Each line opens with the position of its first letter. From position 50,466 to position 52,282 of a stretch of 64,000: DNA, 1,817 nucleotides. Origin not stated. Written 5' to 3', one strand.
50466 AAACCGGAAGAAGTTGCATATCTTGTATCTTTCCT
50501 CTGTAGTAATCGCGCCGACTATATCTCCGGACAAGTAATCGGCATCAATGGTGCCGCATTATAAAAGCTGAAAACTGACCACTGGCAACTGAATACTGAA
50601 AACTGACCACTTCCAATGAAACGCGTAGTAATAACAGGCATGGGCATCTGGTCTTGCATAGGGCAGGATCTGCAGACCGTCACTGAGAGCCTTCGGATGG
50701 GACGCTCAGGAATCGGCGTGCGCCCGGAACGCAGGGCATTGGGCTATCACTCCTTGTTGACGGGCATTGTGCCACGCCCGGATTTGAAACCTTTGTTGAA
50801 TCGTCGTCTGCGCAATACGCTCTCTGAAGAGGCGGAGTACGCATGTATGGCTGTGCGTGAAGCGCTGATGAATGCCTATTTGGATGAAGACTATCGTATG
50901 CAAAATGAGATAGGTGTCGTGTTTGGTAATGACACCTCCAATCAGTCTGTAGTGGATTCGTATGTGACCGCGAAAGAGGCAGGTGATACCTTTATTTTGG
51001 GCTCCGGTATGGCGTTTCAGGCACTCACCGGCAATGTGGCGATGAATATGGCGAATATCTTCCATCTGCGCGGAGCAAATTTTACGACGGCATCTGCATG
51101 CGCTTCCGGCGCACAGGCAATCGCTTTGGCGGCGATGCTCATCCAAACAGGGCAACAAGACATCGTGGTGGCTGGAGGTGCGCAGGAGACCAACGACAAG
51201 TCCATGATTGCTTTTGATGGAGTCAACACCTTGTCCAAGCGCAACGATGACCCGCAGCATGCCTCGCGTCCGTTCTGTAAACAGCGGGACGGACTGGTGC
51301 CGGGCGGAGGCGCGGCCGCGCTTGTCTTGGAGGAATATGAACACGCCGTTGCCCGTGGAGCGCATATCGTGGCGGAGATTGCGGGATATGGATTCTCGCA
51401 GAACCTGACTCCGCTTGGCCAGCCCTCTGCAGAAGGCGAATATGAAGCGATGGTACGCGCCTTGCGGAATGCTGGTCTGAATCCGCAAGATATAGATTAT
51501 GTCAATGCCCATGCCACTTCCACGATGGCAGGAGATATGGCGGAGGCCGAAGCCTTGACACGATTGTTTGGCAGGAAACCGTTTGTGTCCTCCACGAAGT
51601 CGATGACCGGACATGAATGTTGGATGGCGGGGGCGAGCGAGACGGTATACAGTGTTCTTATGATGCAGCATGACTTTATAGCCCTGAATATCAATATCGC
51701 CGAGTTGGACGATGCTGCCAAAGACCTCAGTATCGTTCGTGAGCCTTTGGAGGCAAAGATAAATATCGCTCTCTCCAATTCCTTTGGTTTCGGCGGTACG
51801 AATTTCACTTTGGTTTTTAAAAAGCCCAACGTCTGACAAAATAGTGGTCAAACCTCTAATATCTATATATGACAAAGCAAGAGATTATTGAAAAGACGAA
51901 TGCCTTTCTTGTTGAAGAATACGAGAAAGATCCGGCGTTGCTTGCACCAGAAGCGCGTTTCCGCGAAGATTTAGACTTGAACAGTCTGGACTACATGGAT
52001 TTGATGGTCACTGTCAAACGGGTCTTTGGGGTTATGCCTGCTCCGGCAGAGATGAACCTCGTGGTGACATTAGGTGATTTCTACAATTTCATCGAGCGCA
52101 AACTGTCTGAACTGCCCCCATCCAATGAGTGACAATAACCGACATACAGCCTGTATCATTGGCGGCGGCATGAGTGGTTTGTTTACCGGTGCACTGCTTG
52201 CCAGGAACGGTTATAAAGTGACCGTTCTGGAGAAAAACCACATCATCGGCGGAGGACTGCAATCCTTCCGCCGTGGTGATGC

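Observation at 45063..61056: Orphan four-ketosynthase / three-ACP type II PKS-FAS-like cluster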

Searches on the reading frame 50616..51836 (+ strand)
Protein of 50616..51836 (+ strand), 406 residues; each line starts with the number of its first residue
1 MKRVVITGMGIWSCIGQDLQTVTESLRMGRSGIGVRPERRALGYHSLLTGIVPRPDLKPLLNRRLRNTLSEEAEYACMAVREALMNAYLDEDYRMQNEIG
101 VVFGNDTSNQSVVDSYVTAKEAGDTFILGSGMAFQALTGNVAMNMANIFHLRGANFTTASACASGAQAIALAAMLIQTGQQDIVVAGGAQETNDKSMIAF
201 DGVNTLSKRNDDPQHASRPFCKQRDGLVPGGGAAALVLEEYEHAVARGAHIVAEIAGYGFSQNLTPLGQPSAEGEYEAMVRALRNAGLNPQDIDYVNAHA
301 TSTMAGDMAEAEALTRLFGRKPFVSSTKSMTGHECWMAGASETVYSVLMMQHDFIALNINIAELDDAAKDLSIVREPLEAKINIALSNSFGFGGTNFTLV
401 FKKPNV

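Call 3: search_protein_families(library=pfam, proteins=[window:50616-51836:+])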
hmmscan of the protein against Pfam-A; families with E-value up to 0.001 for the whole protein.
window:50616-51836:+ (406 aa): 3 families
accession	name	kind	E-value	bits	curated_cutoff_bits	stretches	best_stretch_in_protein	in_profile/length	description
PF00109.32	ketoacyl-synt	-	4.5e-33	115.4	20.8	1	1-244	1-252/252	Beta-ketoacyl synthase, N-terminal domain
PF02801.28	Ketoacyl-synt_C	-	4.3e-29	101.4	20.8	1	253-361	2-118/119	Beta-ketoacyl synthase, C-terminal domain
PF00108.29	Thiolase_N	-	8.7e-07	29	26.4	1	157-195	80-118/260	Thiolase, N-terminal domain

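Call 9: search_protein_families(library=ncbifam, proteins=[window:50616-51836:+], max_evalue=0.001)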
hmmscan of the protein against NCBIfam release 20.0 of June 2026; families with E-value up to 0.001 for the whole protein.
window:50616-51836:+ (406 aa): 43 families (the best 25 are shown)
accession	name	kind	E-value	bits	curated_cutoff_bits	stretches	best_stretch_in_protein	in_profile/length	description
NF005935.0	PRK07967.1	equivalog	4e-108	361.9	630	1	1-404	1-404/406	beta-ketoacyl-ACP synthase I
TIGR03150.1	fabF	equivalog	3.3e-99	332.3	493.75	1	2-402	1-407/407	beta-ketoacyl-ACP synthase II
NF005589.0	PRK07314.1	subfamily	2.6e-98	329.5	387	1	1-403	3-411/413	beta-ketoacyl-ACP synthase II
NF006587.0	PRK09116.1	equivalog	1.1e-87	294.4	470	1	1-403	1-406/408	beta-ketoacyl-ACP synthase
NF004970.0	PRK06333.1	subfamily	1.1e-83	281.5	525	1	1-403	3-421/424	beta-ketoacyl-ACP synthase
NF006274.0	PRK08439.1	equivalog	4.9e-74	249.5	621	1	1-403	1-405/406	beta-ketoacyl-ACP synthase II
NF005490.0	PRK07103.1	equivalog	1.9e-73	247.9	445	1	1-403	3-412/414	polyketide beta-ketoacyl:acyl carrier protein synthase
NF006434.0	PRK08722.1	equivalog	1.4e-69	235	759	1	2-403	4-413/414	beta-ketoacyl-ACP synthase II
NF006618.0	PRK09185.1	subfamily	6.8e-64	216.3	407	1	1-403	2-392/394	beta-ketoacyl-ACP synthase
NF005076.0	PRK06501.1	equivalog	6.6e-63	213.1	629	1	4-403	13-422/425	beta-ketoacyl-ACP synthase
NF005916.1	PRK07910.1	equivalog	2e-61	208.2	560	1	3-402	13-416/418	KasA/KasB family beta-ketoacyl-ACP synthase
NF004618.0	PRK05952.1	equivalog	2.6e-57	194.5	455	1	3-403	3-382/384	beta-ketoacyl-ACP synthase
NF058662.1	cispenta_AmcF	equivalog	1.5e-49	168.9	325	1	4-402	2-368/369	cispentacin biosynthesis acyltransferase subunit AmcF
NF040607.1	mycolic_Pks13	equivalog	8.1e-28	96.4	2100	1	83-403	199-525/1680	polyketide synthase Pks13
NF045894.1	PKS_plus_SDR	equivalog_domain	9.9e-28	96.3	1740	1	82-401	100-424/1515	type I polyketide synthase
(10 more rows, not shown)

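Call 24: search_solved_structures(query=window:50616-51836:+, max_evalue=1e-20, show_alignments=1)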
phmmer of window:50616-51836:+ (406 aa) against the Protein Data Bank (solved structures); distinct sequences matched with E-value up to 1e-20: 80 (the best 60 are shown).
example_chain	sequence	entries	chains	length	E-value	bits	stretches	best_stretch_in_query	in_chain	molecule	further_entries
1dd8_A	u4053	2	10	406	5.9e-83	282.2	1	1-403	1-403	BETA-KETOACYL [ACYL CARRIER PROTEIN] SYNTHASE I | KETOACYL SYNTHASE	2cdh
1fj4_A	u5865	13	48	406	2.4e-82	280.2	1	1-403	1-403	BETA-KETOACYL-[ACYL CARRIER PROTEIN] SYNTHASE I | BETA-KETOACYL ACYL CARRIER PROTEIN SYNTHASE I | 3-oxoacyl-[acyl-carrier-protein] synthase I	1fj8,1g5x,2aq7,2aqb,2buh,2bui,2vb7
5kof_B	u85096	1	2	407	2.4e-82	280.2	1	1-403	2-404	3-oxoacyl-[acyl-carrier-protein] synthase 1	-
7sqi_A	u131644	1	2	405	2.5e-82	280.1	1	1-403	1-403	Beta-ketoacyl-ACP synthase I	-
3oyt_A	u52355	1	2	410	4.2e-82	279.4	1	1-403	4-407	3-oxoacyl-[acyl-carrier-protein] synthase I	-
2byw_A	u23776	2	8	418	5.6e-82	279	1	1-403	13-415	3-OXOACYL-[ACYL-CARRIER-PROTEIN] SYNTHASE I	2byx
9mlw_A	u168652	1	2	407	5.8e-82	278.9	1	2-403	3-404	3-oxoacyl-[acyl-carrier-protein] synthase 1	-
1h4f_A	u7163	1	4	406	6.4e-82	278.8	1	1-403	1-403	3-OXOACYL-[ACYL-CARRIER-PROTEIN] SYNTHASE I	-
7sz9_A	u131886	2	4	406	7.8e-82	278.5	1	2-403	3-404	3-oxoacyl-[acyl-carrier-protein] synthase 1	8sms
4xox_A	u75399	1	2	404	1.6e-81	277.4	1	1-403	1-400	3-oxoacyl-ACP synthase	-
1f91_A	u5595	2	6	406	1.8e-81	277.3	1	1-403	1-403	BETA-KETOACYL-[ACYL-CARRIER-PROTEIN] SYNTHASE I | FATTY ACID SYNTHASE, KS DOMAIN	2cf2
1ek4_A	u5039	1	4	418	2e-81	277.1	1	1-403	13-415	BETA-KETOACYL [ACYL CARRIER PROTEIN] SYNTHASE I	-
2byz_A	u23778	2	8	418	3.6e-81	276.3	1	1-403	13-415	3-OXOACYL-[ACYL-CARRIER-PROTEIN] SYNTHASE I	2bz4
2byy_A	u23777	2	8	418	3.7e-81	276.3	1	1-403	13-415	3-OXOACYL-[ACYL-CARRIER-PROTEIN] SYNTHASE I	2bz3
7pps_A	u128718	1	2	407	6.1e-80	272.2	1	1-403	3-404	3-oxoacyl-[acyl-carrier-protein] synthase 1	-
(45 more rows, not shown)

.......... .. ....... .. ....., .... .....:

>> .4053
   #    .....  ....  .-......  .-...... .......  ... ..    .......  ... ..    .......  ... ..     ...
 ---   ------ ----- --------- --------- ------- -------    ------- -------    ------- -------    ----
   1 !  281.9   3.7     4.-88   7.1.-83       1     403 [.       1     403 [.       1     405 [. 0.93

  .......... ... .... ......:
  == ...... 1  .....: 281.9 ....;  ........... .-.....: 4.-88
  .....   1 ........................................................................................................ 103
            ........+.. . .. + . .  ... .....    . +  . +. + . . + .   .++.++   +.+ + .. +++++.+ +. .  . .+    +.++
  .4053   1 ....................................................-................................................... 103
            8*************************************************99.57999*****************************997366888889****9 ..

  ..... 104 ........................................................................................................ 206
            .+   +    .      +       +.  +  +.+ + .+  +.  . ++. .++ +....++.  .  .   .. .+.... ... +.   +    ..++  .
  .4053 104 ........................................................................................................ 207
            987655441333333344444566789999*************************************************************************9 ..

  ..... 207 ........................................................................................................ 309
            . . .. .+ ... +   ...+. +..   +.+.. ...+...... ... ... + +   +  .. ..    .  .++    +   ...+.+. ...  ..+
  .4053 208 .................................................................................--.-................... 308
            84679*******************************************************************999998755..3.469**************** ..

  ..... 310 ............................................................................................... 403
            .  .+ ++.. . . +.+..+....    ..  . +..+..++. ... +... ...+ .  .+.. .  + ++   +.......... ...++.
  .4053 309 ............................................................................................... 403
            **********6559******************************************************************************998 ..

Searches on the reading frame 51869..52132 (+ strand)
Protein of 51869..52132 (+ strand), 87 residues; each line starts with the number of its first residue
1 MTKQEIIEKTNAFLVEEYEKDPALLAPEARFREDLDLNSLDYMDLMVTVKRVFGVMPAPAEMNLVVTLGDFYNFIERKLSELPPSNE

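Call 3: search_protein_families(library=pfam, proteins=[window:51869-52132:+])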
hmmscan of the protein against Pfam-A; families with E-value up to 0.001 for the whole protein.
window:51869-52132:+ (87 aa): 1 family
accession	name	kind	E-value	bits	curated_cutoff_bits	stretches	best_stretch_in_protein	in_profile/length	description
PF00550.31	PP-binding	-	3.7e-05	24.3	20.8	1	21-75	14-67/67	Phosphopantetheine attachment site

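Call 9: search_protein_families(library=ncbifam, proteins=[window:51869-52132:+], max_evalue=0.001)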
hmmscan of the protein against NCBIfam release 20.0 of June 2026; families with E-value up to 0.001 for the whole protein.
window:51869-52132:+ (87 aa): 9 families
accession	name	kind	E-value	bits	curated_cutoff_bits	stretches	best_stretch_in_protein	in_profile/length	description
NF003757.0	PRK05350.1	equivalog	9.8e-13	48.1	65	1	1-80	2-81/83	acyl carrier protein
NF002150.0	PRK00982.1-4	subfamily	1.2e-10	41.5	66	1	1-78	1-78/80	acyl carrier protein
NF002148.0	PRK00982.1-2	subfamily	1.6e-10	40.6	71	1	3-78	2-77/79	acyl carrier protein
TIGR00517.1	acyl_carrier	equivalog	2.4e-10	40.1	70.45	1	3-77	1-75/77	acyl carrier protein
NF002151.0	PRK00982.1-5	equivalog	1.5e-07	31.4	92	1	5-78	3-76/78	acyl carrier protein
NF002147.0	PRK00982.1-1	equivalog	6.4e-07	29.1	84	1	1-78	3-80/83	acyl carrier protein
NF009104.0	PRK12449.1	equivalog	1.9e-06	27.7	70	1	1-79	1-79/80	acyl carrier protein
NF040636.1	AcpM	exception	7.5e-05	22.7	146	1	2-78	2-78/93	meromycolate extension acyl carrier protein AcpM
NF005079.0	PRK06508.1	equivalog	0.00047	20.5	83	1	8-56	6-54/93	acyl carrier protein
